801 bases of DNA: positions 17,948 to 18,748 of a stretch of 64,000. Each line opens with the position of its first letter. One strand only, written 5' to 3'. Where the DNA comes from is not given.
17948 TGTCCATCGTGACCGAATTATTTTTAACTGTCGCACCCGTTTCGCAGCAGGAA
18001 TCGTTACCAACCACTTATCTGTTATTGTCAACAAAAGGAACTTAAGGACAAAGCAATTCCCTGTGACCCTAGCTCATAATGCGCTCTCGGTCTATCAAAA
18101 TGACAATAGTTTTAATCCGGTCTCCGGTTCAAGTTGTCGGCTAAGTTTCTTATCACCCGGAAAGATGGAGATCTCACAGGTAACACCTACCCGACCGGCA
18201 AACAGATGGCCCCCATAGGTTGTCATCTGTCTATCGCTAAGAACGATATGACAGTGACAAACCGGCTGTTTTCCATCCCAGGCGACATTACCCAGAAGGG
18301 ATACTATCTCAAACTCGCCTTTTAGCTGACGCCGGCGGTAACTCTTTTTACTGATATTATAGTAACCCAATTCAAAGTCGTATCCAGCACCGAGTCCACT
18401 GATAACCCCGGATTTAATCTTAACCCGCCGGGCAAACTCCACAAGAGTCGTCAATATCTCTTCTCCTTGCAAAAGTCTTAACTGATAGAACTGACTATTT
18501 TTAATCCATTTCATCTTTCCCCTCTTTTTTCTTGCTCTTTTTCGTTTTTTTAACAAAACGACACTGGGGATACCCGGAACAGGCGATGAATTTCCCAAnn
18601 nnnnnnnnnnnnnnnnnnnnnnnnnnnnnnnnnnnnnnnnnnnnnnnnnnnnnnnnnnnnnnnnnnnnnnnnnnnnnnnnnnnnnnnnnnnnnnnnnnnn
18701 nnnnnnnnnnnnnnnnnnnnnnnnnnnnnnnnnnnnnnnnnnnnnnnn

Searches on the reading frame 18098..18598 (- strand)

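Call 10: search_protein_families(library=pfam, proteins=[window:18098-18598:-], max_evalue=0.001)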
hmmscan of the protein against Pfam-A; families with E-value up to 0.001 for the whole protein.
window:18098-18598:- (167 aa): 1 family
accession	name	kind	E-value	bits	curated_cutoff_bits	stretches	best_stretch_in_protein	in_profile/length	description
PF03479.20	PCC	-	7.4e-30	104.1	25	1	38-145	3-112/117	Plants and Prokaryotes Conserved (PCC) domain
